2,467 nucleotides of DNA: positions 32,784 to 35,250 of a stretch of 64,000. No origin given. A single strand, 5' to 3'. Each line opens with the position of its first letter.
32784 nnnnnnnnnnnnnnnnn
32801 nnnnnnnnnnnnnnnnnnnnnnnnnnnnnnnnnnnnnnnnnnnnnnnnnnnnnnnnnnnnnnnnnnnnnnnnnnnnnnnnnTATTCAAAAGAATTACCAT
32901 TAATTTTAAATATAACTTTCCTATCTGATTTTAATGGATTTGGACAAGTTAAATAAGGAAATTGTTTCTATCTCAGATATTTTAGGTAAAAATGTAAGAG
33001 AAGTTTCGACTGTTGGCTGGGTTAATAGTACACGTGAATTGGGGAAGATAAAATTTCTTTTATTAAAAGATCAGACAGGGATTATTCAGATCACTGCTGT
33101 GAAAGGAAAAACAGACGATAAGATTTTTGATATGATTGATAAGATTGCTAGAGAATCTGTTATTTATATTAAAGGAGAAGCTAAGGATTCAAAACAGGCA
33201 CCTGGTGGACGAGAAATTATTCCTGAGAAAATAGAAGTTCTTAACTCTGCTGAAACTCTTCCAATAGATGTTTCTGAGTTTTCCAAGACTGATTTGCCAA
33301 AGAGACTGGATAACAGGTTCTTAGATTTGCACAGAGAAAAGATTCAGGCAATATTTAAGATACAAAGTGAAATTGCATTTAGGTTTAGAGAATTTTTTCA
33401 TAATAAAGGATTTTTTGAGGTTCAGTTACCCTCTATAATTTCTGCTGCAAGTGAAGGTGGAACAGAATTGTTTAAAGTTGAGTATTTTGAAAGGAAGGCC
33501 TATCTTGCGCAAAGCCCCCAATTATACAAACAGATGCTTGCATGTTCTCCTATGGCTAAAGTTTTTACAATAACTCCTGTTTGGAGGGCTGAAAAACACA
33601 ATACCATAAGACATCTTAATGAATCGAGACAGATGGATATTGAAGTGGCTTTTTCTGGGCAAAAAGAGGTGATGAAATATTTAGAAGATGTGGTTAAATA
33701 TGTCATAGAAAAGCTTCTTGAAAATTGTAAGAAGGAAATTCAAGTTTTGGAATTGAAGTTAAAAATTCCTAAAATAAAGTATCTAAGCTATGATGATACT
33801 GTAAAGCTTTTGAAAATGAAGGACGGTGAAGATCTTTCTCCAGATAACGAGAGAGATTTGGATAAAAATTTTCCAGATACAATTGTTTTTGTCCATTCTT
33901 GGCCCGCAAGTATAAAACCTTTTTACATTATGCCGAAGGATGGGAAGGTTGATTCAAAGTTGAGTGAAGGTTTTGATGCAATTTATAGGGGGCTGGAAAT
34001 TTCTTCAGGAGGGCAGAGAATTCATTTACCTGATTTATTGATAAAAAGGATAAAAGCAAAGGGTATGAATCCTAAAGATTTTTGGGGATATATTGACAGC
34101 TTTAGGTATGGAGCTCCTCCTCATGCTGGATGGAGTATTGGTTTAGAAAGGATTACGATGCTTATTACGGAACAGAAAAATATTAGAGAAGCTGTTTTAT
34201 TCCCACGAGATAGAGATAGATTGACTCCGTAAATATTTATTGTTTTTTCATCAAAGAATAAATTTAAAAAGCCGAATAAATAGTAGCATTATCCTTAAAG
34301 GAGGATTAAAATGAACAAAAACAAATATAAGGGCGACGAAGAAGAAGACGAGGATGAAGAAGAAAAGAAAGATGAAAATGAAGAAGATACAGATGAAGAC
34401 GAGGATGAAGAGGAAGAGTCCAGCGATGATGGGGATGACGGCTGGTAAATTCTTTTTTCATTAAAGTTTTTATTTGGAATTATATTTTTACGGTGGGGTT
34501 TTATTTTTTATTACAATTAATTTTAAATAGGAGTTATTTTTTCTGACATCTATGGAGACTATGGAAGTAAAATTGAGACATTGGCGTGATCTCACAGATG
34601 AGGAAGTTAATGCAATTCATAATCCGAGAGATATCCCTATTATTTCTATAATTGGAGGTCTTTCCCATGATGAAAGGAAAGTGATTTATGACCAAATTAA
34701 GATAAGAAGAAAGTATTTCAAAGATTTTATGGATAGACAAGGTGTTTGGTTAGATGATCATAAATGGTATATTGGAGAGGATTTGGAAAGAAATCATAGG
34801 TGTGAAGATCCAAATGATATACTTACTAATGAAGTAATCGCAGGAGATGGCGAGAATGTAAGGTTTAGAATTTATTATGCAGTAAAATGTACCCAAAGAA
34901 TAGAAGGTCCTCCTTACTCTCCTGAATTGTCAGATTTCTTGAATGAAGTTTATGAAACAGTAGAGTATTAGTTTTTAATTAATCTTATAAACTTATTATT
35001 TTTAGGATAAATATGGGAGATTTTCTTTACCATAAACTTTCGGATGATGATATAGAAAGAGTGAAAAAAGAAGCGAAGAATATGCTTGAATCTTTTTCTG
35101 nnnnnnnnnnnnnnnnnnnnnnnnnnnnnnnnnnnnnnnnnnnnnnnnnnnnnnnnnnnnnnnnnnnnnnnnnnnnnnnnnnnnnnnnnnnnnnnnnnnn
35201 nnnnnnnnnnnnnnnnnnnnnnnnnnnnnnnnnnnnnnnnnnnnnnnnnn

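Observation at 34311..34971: Hyper-acidic 45-aa microprotein with strong SD plus an orphan 139-aa protein wedged between aspS and gatCA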

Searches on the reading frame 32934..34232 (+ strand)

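Call 4: search_protein_families(library=pfam, proteins=[window:32934-34232:+], max_evalue=1)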
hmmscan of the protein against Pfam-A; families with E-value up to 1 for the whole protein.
window:32934-34232:+ (432 aa): 5 families
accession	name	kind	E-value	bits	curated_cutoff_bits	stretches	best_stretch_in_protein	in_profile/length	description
PF00152.25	tRNA-synt_2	-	3.6e-82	276.3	25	1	123-426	4-307/308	tRNA synthetases class II (D, K and N)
PF01336.31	tRNA_anti-codon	-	1e-13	51.4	27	1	24-103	1-75/75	OB-fold nucleic acid binding domain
PF01409.25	tRNA-synt_2d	-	0.0068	16.4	19.8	0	399-420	214-235/246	tRNA synthetases class II core domain (F)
PF16455.10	UBD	-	0.1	13.2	27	1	215-289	9-83/103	Ubiquitin-binding domain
PF05042.19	Caleosin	-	0.14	12.5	27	1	13-68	115-169/170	Caleosin related protein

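Call 52: search_protein_families(library=ncbifam, proteins=[window:32934-34232:+], max_evalue=0.001)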
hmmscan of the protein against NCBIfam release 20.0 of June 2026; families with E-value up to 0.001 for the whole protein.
window:32934-34232:+ (432 aa): 19 families
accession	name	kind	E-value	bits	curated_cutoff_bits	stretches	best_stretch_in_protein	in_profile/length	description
NF003483.0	PRK05159.1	equivalog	1.2e-153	512.1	353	1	16-432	11-438/438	aspartate--tRNA(Asn) ligase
TIGR00458.1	aspS_nondisc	equivalog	4.6e-151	503.6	368.4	1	19-432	10-428/428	aspartate--tRNA(Asn) ligase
NF003037.0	PRK03932.1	equivalog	6.7e-91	305.5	414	1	10-430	3-449/451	asparagine--tRNA ligase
TIGR00457.1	asnS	equivalog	2.1e-81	274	342.6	1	19-430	14-453/455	asparagine--tRNA ligase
NF001750.0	PRK00476.1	equivalog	1.3e-68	231.8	443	2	22-270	19-275/590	aspartate--tRNA ligase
TIGR00459.1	aspS_bact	equivalog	1.9e-64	218.1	373.85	2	13-283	7-274/586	aspartate--tRNA ligase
NF001756.1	PRK00484.1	subfamily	1.7e-38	132.5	468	2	16-295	46-323/488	lysine--tRNA ligase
TIGR00499.1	lysS_bact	equivalog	2.3e-36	125.5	427.6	2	19-310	51-341/496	lysine--tRNA ligase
NF005052.0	PRK06462.1-1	equivalog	9.3e-36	123.6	368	1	121-425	29-345/353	asparagine synthetase A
NF005054.0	PRK06462.1-4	equivalog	3.1e-34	118.5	309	1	128-425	12-310/318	asparagine synthetase A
NF009460.0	PRK12820.1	equivalog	9.1e-34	116.6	1379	2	21-256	35-289/723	bifunctional aspartyl-tRNA synthetase/aspartyl/glutamyl-tRNA amidotransferase subunit C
NF009101.0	PRK12445.1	subfamily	3.5e-22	78.6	1026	2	22-266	66-310/505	lysine--tRNA ligase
NF002821.0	PRK02983.1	equivalog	2.7e-18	65.4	742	2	20-222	658-861/1102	bifunctional lysylphosphatidylglycerol synthetase/lysine--tRNA ligase LysX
NF005055.0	PRK06462.1-5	equivalog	1.6e-14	53.8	389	1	186-429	84-337/341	asparagine synthetase A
TIGR00462.1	genX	equivalog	1.8e-14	53.9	286.9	1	145-423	5-304/304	EF-P lysine aminoacylase EpmA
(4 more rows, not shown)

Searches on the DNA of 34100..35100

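Call 10: search_rna_families(source=window, start=34100, end=35100, threshold=evalue, max_evalue=1)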
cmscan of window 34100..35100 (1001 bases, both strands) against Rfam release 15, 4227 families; matches with E-value up to 1: 1.
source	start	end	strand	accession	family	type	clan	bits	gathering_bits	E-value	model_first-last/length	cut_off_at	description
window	34347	34395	+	RF01306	sR52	Gene; snRNA; snoRNA; CD-box;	-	21.3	50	0.064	1-60/60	no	Small nucleolar RNA sR52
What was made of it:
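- There is a weak sub-threshold C/D-box sR52 match at 34347-34395 (21 bits against a gathering score of 50, E=0.064; call 10).
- Tried and rejected: Only one sub-threshold C/D-box hit (call 10).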

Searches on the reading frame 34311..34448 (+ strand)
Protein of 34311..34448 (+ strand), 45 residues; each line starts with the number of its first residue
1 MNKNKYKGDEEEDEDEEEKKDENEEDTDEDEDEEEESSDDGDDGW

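Call 4: search_protein_families(library=pfam, proteins=[window:34311-34448:+], max_evalue=1)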
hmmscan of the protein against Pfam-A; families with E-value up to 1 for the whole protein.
window:34311-34448:+ (45 aa): 0 families

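Call 65: predict_structure(protein=window:34311-34445:+)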
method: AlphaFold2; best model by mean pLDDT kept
length: 45 residues; sequences in the alignment: 1
mean_pLDDT: 65.0   pTM: 0.14
mean pLDDT of the five models: 65.0, 63.5, 61.4, 61.2, 58.3
residues with pLDDT >= 90: 0; 70-90: 7; 50-70: 38; < 50: 0
segments of 3 or more residues with pLDDT < 50: none
pLDDT, mean of each block of 10 residues (from residue 1): 64 61 67 65 70
secondary structure: DSSP gave nothing for this model
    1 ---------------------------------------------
elements in order:
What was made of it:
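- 34311..34448 (+): Hyperacidic 45-aa microprotein gene (net charge -23, predicted disordered). AlphaFold on the single sequence gives no secondary structure and pTM 0.14 (call 65).
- On DSS1/Sem1 (PF05160): No secondary structure is predicted (call 65).
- Closest known: Structured DNA-mimic proteins. Different: This peptide is predicted to be disordered (call 65).
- Disorder is supported by AlphaFold, which gives no secondary structure and pTM 0.14 (call 65).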
